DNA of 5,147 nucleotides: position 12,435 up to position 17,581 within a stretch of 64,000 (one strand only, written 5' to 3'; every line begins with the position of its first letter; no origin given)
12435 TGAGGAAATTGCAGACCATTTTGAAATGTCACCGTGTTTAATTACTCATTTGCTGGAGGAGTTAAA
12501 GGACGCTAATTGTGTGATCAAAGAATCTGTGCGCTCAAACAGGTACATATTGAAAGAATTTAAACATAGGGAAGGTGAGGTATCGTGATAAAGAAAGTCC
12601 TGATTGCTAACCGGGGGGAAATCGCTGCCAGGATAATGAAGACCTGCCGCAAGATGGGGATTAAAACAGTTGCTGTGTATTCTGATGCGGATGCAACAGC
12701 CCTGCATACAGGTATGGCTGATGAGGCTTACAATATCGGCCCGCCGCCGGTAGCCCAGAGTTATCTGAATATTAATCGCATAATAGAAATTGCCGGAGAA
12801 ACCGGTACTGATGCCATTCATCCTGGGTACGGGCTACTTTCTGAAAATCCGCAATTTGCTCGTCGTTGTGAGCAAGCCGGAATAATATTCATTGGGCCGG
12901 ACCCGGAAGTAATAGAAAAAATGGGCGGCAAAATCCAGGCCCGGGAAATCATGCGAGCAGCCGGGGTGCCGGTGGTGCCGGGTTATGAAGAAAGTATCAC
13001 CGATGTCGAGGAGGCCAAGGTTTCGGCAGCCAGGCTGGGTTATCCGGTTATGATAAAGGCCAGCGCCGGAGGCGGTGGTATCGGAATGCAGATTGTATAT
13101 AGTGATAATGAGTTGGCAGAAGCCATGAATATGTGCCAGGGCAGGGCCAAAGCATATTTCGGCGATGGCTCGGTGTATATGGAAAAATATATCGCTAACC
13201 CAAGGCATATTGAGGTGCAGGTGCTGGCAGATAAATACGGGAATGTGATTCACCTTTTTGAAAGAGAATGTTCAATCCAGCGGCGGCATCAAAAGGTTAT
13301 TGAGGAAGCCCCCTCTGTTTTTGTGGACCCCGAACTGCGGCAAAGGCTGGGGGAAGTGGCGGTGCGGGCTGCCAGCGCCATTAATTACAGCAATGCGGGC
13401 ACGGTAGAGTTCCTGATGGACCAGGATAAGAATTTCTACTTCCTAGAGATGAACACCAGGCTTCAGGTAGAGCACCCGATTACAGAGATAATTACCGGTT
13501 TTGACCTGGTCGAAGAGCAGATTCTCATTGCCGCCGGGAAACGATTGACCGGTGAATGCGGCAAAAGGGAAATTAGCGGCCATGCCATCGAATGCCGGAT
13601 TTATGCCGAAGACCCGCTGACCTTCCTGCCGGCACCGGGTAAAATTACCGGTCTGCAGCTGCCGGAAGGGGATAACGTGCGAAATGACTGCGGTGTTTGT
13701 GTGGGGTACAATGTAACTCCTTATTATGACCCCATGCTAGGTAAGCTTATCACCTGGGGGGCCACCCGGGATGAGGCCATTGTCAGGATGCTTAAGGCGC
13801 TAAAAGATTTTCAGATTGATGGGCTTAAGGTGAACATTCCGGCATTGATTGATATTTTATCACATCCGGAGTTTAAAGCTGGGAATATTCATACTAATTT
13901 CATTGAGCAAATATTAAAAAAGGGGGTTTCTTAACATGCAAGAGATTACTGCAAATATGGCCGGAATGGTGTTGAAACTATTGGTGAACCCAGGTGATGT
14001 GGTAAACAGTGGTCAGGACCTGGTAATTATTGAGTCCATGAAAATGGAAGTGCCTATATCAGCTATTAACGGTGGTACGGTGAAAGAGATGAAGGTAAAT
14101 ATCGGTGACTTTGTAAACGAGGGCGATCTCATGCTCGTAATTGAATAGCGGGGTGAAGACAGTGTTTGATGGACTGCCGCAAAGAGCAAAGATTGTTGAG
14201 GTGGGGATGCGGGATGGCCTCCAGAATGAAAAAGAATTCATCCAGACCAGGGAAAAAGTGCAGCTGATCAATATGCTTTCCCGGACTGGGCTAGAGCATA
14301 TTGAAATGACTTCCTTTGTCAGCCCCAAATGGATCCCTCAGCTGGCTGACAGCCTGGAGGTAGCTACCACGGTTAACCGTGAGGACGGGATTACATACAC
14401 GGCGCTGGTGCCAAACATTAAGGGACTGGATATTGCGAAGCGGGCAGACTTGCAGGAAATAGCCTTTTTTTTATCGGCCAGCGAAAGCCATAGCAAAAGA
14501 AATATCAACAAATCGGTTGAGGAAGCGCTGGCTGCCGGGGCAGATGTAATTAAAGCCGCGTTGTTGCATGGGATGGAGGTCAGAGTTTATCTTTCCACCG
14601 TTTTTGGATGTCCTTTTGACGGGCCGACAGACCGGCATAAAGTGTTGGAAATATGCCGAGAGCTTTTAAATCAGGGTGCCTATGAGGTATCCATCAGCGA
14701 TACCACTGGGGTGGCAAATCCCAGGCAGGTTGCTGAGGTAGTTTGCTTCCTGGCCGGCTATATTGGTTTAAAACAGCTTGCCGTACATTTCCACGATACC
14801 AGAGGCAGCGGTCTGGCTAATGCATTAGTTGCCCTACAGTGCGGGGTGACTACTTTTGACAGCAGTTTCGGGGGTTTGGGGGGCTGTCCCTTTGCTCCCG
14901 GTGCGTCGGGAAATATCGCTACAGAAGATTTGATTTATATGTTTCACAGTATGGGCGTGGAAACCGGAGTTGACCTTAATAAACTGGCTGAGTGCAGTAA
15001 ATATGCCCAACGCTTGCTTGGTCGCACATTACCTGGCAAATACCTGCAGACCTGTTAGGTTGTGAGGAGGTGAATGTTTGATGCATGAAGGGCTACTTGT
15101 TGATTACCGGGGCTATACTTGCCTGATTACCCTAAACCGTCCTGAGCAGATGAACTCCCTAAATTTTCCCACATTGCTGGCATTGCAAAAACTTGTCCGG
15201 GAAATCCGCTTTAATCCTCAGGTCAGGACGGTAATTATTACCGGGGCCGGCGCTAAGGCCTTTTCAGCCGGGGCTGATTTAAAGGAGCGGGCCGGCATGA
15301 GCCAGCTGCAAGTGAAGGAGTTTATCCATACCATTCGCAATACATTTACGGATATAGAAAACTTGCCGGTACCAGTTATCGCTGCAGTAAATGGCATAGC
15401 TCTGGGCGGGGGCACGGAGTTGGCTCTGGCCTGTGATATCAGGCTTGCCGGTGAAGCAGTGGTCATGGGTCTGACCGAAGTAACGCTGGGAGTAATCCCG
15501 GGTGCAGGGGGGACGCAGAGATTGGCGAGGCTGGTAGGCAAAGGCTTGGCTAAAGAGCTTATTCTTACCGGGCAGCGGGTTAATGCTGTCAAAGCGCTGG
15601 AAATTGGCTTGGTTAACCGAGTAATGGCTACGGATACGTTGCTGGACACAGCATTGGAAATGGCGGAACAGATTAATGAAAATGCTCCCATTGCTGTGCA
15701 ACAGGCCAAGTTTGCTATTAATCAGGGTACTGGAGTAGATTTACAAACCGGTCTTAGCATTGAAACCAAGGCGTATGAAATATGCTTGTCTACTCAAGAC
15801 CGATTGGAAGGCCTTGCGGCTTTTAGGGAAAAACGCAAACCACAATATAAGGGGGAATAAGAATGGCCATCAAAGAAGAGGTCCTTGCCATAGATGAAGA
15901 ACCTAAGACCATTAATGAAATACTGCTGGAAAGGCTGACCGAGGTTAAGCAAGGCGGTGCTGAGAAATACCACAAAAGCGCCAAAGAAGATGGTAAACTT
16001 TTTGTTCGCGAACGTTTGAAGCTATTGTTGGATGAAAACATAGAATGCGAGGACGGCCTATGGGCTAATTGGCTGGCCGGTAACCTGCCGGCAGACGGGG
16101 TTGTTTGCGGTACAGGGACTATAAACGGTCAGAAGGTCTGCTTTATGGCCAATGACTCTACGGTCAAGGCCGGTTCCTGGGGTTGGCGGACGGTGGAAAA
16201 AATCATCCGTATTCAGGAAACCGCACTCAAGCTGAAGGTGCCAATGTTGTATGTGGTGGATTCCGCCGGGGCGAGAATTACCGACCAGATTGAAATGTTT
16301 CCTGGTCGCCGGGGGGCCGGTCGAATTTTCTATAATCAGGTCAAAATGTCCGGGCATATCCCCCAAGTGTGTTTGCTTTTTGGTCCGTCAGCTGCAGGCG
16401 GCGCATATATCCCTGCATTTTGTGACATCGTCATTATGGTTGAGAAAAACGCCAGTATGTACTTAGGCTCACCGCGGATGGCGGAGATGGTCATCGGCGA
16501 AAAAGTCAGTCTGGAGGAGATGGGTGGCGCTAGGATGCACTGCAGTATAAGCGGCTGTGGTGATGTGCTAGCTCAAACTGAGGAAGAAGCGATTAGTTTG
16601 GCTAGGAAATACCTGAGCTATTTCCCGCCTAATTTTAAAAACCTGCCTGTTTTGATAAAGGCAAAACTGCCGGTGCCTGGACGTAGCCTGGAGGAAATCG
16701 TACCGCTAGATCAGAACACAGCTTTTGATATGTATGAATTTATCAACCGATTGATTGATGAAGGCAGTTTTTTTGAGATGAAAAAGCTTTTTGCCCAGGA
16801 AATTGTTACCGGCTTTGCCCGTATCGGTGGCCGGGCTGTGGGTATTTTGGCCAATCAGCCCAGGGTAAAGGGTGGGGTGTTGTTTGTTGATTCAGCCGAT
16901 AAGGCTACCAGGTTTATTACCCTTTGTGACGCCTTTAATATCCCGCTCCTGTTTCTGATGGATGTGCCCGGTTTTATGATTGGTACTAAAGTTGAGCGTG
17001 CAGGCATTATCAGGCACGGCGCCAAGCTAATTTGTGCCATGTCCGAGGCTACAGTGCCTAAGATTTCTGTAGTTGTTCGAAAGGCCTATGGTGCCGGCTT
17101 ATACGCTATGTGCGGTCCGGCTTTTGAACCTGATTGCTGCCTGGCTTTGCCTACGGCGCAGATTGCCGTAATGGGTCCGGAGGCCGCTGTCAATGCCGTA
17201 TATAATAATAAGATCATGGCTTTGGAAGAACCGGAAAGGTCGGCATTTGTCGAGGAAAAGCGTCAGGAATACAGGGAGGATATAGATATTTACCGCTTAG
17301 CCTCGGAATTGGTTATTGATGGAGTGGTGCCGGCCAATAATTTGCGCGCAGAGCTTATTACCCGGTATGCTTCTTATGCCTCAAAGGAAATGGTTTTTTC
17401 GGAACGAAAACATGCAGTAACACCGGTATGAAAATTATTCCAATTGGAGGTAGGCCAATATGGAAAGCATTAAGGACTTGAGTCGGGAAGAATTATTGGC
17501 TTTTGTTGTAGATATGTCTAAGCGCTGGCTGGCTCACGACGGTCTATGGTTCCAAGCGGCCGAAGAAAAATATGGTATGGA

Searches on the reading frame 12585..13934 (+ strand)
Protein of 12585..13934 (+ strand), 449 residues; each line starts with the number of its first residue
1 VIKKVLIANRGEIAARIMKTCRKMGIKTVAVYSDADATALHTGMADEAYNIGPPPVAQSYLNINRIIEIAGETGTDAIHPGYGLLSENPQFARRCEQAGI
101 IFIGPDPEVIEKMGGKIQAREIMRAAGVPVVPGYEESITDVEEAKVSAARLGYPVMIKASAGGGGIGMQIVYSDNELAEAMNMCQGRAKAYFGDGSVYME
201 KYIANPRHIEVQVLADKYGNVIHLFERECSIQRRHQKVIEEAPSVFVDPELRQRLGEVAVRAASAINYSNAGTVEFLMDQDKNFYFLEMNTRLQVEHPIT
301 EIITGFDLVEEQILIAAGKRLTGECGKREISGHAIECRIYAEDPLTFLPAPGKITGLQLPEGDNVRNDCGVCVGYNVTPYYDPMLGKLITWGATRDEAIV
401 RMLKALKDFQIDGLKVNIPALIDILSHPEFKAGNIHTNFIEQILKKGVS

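Call 24: search_protein_families(library=pfam, proteins=[window:12585-13934:+], max_evalue=0.001)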
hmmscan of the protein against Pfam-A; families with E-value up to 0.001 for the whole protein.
window:12585-13934:+ (449 aa): 6 families
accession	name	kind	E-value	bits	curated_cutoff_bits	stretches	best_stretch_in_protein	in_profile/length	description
PF02786.22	CPSase_L_D2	-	2.5e-77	259.6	19.8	1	116-322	2-209/211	Carbamoyl-phosphate synthase L chain, ATP binding domain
PF00289.28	Biotin_carb_N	-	2.4e-50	170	25.5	1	1-110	1-110/110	Biotin carboxylase, N-terminal domain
PF02785.25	Biotin_carb_C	-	2.3e-37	127.8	32.4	1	336-442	1-108/108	Biotin carboxylase C-terminal domain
PF07478.18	Dala_Dala_lig_C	-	4.5e-15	56.1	24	1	124-291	3-174/204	D-ala D-ala ligase C-terminus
PF02222.28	ATP-grasp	-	1.2e-08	35.3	27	1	126-292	6-162/179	ATP-grasp domain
PF08443.16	RimK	-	8.4e-05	22.7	21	1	146-297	34-171/188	RimK-like ATP-grasp domain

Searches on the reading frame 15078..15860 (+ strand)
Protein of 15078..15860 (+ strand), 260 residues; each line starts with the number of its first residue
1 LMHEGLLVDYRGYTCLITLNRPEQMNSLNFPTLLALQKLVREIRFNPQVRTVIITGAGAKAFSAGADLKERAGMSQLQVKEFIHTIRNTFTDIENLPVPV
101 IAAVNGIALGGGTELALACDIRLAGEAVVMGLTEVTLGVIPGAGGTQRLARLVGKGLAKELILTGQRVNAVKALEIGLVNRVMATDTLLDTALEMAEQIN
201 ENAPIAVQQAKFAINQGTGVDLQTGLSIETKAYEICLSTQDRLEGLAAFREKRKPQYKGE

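Call 24: search_protein_families(library=pfam, proteins=[window:15078-15860:+], max_evalue=0.001)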
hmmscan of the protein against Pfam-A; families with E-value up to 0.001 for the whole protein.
window:15078-15860:+ (260 aa): 2 families
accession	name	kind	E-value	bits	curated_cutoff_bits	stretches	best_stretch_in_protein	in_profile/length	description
PF00378.25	ECH_1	-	2.6e-67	227.3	27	1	15-259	7-250/251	Enoyl-CoA hydratase/isomerase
PF16113.10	ECH_2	-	8.8e-40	137.6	27.2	1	16-188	3-177/335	Enoyl-CoA hydratase/isomerase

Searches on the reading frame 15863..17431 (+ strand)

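Call 24: search_protein_families(library=pfam, proteins=[window:15863-17431:+], max_evalue=0.001)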
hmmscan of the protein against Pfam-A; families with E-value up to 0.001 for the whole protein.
window:15863-17431:+ (522 aa): 3 families
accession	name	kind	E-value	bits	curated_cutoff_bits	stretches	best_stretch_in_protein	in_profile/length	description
PF01039.27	Carboxyl_trans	-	4.1e-163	544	22.3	1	42-519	4-492/493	Carboxyl transferase domain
PF03255.19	ACCA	-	1.7e-13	50.9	23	2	314-448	94-232/310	Acetyl co-enzyme A carboxylase carboxyltransferase-like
PF06833.16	MdcE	-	3.5e-05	24.1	32.7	0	360-455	28-122/196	Malonate decarboxylase gamma subunit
